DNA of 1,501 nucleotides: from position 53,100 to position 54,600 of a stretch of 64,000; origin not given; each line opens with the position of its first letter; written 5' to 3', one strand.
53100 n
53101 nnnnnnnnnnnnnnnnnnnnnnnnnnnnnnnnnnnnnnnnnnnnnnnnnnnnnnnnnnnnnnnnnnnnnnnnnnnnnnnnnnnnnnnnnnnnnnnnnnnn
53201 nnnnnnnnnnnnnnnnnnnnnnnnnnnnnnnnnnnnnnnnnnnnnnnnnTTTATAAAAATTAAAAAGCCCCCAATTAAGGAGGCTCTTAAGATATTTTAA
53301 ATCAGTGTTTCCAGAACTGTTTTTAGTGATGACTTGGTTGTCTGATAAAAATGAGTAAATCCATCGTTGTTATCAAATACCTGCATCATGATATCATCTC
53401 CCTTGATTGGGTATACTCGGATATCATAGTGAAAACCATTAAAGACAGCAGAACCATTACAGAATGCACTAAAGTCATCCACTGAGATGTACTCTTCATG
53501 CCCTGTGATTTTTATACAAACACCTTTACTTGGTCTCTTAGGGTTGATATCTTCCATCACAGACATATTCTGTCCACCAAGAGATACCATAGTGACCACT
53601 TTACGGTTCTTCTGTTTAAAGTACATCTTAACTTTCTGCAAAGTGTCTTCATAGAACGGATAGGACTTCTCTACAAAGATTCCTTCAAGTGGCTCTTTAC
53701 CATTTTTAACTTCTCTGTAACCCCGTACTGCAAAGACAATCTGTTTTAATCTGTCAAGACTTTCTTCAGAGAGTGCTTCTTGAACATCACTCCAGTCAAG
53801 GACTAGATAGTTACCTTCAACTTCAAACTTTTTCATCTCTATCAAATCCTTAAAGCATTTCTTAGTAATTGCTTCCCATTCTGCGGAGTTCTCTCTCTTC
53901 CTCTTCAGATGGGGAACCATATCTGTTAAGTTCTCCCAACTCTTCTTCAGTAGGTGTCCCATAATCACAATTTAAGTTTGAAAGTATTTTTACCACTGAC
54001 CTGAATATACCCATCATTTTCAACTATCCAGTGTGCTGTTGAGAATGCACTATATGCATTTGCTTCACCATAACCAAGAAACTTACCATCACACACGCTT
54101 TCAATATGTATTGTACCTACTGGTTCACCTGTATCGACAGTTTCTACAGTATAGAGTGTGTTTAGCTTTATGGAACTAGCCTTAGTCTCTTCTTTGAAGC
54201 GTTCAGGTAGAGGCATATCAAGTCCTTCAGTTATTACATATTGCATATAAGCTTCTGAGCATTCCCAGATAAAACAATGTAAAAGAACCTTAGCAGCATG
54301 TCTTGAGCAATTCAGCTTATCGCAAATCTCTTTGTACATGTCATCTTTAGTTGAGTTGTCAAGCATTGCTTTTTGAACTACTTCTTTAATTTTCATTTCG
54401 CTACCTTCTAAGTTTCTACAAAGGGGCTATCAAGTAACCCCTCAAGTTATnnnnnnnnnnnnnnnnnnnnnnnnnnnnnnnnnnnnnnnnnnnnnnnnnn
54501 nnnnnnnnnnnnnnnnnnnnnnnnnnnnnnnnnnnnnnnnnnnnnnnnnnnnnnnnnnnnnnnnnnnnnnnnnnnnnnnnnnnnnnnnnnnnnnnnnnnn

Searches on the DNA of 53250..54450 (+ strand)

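Call 16: search_dna_similar(query=window:53250-54450:+, collection=phages, mode=distant, max_rows=15)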
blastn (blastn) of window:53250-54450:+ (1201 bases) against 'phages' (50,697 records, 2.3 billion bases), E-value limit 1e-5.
Records with a match: 256; places in all: 263; records where one place covers at least 80% of the query: 1.
Best place of each record, by identity: 95-99% 3; 90-95% 188; 80-90% 33; 60-80% 32.
By first word of the organism name: Escherichia 119; Salmonella 74; Shigella 22; Felixounavirus 14; Citrobacter 11; Enterobacteria 9; Phage 3; Erwinia 3; Staphylococcus 1.
By host as written in the record: Escherichia coli 34; - 29; Escherichia coli K-12 MG1655 20; Escherichia coli O157:H7 11; Shigella flexneri 10; Citrobacter freundii 8; Salmonella enterica 7; Salmonella sp. 6; and 71 more.
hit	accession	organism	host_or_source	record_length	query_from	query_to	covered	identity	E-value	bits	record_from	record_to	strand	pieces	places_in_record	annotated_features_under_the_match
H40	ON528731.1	Shigella phage ESh21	Shigella sp.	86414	129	1140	84%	79.9%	0e+0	866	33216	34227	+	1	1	hypothetical protein (x3)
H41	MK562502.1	Shigella phage KPS64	Shigella flexneri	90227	244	1140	75%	84.5%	0e+0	957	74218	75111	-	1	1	hypothetical protein (x3)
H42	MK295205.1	Shigella phage vB_SflM_004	Shigella sp.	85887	1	1201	66%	95.7%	0e+0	1283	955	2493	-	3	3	hypothetical protein (x3)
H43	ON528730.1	Shigella phage ESh20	Shigella sp.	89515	244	1140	75%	84.4%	0e+0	958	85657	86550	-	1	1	hypothetical protein (x3)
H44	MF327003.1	Shigella phage Sf14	Shigella flexneri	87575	244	1140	75%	84.3%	0e+0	952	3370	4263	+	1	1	hypothetical protein (x3)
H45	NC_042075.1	Shigella phage Sf14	Shigella flexneri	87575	244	1140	75%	84.3%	0e+0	952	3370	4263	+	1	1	hypothetical protein (x3)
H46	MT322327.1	Escherichia phage SSBS18_WS_10_728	Escherichia coli MTCC728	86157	1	1201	66%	95.3%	0e+0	1261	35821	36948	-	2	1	record has no annotation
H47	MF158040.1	Shigella phage Sf13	Shigella flexneri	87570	244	1140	75%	83.8%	0e+0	934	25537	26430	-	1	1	hypothetical protein (x3)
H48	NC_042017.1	Shigella phage Sf13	Shigella flexneri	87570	244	1140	75%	83.8%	0e+0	934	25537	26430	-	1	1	hypothetical protein (x3)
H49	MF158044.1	Shigella phage Sf18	Shigella flexneri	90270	244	1140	75%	83.6%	0e+0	931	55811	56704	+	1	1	hypothetical protein (x3)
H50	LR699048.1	Escherichia phage VpaE1_ev035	-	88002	1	1201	66%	94.7%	0e+0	1247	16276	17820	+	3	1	Phage protein (x4)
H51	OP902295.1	Citrobacter phage BSwM KMM2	Citrobacter freundii ZY198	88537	244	1140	75%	83.4%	0e+0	921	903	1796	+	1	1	hypothetical protein (x3)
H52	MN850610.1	Escherichia phage Andreotti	Escherichia coli K-12 MG1655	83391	1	1201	66%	94.4%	0e+0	1222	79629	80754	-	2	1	hypothetical protein (x3)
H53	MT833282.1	Escherichia coli phage vB_EcoM_Shy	Escherichia coli NCTC 12900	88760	1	1200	66%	94.5%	0e+0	1241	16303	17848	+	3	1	hypothetical protein (x3)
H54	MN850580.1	Escherichia phage momo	Escherichia coli K-12 MG1655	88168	1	1201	66%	94.3%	0e+0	1222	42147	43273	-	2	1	hypothetical protein (x3)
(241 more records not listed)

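Call 18: get_annotated_region(hit=H41, flank=2500)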
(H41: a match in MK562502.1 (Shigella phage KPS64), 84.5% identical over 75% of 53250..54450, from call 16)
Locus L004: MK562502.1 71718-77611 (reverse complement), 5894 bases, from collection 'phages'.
description: Shigella phage KPS64, complete genome.
organism: Shigella phage KPS64 (NCBI taxid 2530184)
taxonomy: Viruses; Duplodnaviria; Heunggongvirae; Uroviricota; Caudoviricetes; Ounavirinae; Mooglevirus; Mooglevirus Sf17
host: Shigella flexneri; source: soil by football field; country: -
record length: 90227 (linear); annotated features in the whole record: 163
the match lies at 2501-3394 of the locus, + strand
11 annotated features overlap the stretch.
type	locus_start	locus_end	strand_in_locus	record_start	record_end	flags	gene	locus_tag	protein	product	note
CDS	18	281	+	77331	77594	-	-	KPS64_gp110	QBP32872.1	hypothetical protein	similar to phage Sf14 gp3 and phage Mordin gp109; gp110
CDS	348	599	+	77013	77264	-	-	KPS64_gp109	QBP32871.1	hypothetical protein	similar to phage SUSP1 gp111; gp109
CDS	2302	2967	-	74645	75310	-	-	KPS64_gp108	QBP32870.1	hypothetical protein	similar to phage Sf14 gp5; gp108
CDS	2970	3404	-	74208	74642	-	-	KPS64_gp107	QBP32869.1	hypothetical protein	similar to phage Sf13 gp37; gp107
CDS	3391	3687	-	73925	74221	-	-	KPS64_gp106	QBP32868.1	hypothetical protein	similar to phage Sf13 gp36; gp106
CDS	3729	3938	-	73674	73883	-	-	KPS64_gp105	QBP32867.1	hypothetical protein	similar to phage Sf13 gp35; gp105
CDS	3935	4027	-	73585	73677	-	-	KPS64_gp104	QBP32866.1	hypothetical protein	gp104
CDS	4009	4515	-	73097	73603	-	-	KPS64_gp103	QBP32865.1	putative cytoplasmic membrane protein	similar to phage Sf17 gp9; gp103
CDS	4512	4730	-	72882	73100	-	-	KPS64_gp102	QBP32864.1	hypothetical protein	similar to phage Sf15 gp117; gp102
CDS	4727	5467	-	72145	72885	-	-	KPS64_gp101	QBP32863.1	hypothetical protein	similar to phage Sf14 gp13; gp101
CDS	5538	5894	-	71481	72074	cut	-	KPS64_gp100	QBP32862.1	hypothetical protein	similar to phage Sf15 gp115; gp100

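Call 19: get_annotated_region(hit=H46, flank=2500)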
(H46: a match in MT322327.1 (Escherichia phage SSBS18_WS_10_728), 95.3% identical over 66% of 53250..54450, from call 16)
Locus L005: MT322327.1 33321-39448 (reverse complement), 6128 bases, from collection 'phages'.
description: UNVERIFIED: Escherichia phage SSBS18_WS_10_728, complete genome.
organism: Escherichia phage SSBS18_WS_10_728 (NCBI taxid 2729545)
taxonomy: Viruses; Duplodnaviria; Heunggongvirae; Uroviricota; Caudoviricetes; Ounavirinae; Felixounavirus
host: Escherichia coli MTCC728; source: sewage water; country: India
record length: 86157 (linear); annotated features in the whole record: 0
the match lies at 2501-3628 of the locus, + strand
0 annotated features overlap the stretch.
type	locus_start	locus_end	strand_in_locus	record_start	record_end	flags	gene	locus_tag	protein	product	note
